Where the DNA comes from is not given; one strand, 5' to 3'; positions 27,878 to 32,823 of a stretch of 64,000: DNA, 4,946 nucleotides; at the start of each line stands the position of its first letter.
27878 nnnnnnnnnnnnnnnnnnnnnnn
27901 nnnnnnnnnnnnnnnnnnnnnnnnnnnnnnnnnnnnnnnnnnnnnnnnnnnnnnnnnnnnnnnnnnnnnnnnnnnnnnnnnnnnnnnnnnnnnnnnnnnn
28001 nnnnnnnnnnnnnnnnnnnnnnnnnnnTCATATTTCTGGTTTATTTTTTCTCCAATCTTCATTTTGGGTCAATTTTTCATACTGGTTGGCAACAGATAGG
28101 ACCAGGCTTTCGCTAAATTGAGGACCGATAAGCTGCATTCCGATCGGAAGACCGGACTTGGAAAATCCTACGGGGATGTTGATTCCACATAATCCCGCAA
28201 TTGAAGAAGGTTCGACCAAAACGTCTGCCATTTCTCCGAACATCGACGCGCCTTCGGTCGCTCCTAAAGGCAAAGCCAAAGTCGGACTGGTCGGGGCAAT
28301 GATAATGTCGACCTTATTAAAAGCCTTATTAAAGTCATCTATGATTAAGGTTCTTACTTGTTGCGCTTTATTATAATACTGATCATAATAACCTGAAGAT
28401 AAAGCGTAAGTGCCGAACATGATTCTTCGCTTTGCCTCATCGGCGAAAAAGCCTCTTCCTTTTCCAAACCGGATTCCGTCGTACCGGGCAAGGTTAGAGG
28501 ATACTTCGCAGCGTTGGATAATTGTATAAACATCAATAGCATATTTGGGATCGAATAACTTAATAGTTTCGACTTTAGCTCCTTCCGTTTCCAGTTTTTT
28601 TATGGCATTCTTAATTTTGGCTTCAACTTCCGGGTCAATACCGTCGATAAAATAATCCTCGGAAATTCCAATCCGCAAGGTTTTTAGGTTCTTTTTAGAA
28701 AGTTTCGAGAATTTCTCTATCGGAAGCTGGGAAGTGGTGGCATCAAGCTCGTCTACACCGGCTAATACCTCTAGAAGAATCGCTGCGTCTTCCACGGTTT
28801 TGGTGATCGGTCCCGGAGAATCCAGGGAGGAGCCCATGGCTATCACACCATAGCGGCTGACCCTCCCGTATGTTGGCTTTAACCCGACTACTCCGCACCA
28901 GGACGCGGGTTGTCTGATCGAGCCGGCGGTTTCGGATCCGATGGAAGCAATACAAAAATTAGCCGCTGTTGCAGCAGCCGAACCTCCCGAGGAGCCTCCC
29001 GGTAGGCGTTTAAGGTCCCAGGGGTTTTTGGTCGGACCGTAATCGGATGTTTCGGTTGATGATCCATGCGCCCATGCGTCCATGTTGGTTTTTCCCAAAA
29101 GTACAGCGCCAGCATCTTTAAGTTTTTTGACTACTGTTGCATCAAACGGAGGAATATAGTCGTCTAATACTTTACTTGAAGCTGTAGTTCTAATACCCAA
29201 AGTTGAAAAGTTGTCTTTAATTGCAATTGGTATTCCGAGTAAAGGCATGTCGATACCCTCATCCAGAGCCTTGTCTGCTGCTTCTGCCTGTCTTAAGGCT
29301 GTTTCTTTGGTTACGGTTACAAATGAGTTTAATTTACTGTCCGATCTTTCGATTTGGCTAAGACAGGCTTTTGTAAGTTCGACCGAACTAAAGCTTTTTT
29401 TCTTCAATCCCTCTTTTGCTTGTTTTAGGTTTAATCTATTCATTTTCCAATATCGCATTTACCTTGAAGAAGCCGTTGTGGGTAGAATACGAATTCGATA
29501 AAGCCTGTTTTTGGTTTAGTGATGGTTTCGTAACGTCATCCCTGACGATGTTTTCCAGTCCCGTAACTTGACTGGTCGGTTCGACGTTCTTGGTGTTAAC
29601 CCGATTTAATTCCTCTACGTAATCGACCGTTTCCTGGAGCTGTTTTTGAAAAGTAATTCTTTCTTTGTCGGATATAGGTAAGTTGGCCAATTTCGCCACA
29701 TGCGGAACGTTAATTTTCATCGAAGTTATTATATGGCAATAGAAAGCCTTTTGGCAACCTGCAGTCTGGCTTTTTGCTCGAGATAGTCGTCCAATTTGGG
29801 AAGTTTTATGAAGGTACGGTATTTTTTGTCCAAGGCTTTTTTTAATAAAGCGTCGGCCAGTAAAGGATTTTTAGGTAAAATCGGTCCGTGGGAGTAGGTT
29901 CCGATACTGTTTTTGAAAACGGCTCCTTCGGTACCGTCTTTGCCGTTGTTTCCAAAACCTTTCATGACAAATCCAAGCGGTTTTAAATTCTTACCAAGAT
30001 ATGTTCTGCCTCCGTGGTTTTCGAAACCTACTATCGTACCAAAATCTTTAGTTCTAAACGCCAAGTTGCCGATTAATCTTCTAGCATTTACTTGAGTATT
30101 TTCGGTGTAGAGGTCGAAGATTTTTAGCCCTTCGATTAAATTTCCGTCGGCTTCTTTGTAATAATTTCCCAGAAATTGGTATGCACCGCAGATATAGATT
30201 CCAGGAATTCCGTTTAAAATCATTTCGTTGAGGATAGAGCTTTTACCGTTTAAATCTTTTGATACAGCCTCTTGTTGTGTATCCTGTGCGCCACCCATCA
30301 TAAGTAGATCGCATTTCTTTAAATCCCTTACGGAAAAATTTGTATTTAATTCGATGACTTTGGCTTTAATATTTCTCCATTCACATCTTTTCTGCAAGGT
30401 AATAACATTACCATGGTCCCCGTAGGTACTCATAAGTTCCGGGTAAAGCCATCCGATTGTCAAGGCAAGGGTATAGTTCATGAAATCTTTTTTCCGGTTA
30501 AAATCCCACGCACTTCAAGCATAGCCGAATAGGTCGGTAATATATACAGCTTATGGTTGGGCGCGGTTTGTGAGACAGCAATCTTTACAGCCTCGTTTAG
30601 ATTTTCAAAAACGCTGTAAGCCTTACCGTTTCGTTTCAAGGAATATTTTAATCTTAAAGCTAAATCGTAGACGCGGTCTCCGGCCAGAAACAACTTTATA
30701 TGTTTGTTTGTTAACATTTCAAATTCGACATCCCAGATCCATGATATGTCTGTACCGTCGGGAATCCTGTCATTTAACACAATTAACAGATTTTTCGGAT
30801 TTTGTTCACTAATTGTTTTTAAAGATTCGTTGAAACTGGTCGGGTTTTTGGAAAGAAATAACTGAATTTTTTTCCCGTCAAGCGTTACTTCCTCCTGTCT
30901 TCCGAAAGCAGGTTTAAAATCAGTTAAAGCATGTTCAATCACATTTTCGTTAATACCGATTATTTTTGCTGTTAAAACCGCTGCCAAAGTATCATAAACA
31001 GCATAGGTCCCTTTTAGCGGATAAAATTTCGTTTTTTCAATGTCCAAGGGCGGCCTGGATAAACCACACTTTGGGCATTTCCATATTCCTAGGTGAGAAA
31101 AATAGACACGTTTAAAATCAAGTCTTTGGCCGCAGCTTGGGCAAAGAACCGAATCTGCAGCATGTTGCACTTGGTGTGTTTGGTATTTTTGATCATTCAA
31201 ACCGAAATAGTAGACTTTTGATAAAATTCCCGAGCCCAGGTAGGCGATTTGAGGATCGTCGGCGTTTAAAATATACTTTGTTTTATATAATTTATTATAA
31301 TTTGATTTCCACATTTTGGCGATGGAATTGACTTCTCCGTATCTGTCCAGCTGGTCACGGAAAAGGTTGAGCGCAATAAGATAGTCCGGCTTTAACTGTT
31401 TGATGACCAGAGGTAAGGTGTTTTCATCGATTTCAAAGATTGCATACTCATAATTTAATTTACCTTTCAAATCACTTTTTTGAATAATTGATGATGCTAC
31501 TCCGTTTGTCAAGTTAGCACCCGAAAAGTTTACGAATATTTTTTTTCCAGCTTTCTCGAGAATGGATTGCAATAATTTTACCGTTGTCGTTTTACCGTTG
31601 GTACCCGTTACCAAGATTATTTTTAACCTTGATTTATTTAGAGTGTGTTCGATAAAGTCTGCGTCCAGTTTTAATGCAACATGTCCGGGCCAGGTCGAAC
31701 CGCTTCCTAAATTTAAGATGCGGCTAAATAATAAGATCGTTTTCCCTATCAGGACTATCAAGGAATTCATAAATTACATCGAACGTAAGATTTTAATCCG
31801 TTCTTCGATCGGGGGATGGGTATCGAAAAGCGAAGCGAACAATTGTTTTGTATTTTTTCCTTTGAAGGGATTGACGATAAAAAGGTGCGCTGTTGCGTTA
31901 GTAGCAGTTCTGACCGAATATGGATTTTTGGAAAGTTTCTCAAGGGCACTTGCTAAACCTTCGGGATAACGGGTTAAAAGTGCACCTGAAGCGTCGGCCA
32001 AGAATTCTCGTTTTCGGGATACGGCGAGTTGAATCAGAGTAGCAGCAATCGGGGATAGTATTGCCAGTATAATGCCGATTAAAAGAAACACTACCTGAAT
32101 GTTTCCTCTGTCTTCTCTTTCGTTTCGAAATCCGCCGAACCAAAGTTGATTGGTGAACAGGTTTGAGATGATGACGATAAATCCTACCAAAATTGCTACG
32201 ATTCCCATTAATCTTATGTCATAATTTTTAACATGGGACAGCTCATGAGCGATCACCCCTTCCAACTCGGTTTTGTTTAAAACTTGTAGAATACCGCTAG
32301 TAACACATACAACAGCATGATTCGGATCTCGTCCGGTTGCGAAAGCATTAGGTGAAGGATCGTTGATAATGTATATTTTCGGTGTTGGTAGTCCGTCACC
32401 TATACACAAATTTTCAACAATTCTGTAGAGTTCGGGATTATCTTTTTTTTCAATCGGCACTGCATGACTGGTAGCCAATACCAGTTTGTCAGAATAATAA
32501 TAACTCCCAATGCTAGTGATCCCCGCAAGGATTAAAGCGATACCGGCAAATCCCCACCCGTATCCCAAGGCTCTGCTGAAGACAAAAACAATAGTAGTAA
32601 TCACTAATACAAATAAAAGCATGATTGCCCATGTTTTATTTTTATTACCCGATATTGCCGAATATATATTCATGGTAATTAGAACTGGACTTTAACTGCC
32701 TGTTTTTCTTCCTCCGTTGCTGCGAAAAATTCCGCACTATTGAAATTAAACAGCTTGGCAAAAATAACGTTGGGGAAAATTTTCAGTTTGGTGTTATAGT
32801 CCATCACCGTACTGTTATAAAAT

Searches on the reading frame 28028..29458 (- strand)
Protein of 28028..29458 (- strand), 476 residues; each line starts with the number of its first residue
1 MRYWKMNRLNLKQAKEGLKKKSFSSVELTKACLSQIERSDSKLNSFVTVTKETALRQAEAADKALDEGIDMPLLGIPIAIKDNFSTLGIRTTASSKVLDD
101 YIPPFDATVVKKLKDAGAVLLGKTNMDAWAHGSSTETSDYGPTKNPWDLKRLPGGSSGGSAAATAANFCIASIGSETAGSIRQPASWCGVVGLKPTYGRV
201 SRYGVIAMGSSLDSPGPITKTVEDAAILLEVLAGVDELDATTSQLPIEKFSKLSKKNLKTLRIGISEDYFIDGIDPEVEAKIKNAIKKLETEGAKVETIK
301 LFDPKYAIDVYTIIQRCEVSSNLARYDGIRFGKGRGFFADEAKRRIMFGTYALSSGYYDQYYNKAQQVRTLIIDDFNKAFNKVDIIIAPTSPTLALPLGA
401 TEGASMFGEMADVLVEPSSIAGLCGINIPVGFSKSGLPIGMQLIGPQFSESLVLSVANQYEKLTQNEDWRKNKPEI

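Call 43: search_protein_families(library=pfam, proteins=[window:28028-29458:-], max_evalue=0.00001)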
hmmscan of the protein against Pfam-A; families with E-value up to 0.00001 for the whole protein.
window:28028-29458:- (476 aa): 1 family
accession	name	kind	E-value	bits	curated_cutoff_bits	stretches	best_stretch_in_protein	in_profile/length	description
PF01425.27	Amidase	-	5.6e-144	480.9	27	1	27-454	1-445/445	Amidase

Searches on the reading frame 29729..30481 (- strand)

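Call 43: search_protein_families(library=pfam, proteins=[window:29729-30481:-], max_evalue=0.00001)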
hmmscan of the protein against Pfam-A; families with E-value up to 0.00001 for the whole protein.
window:29729-30481:- (250 aa): 1 family
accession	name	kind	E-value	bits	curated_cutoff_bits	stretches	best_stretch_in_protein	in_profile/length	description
PF07685.20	GATase_3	-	3.3e-33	115.4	27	1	8-205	1-195/196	CobB/CobQ-like glutamine amidotransferase domain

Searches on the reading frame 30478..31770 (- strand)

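Call 43: search_protein_families(library=pfam, proteins=[window:30478-31770:-], max_evalue=0.00001)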
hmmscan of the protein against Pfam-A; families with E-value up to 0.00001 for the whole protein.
window:30478-31770:- (430 aa): 2 families
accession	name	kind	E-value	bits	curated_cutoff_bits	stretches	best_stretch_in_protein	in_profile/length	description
PF08353.15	MurT_C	-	1.6e-31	109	25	1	306-417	1-110/110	MurT ligase C-terminal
PF08245.18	Mur_ligase_M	-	1.4e-17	64.7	24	1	54-206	1-164/200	Mur ligase middle domain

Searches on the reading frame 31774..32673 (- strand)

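Call 43: search_protein_families(library=pfam, proteins=[window:31774-32673:-], max_evalue=0.00001)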
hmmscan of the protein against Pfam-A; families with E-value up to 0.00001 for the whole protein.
window:31774-32673:- (299 aa): 1 family
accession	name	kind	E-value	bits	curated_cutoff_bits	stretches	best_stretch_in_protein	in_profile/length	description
PF01435.24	Peptidase_M48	-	6.6e-32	111.3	20.3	1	77-298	2-184/186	Peptidase family M48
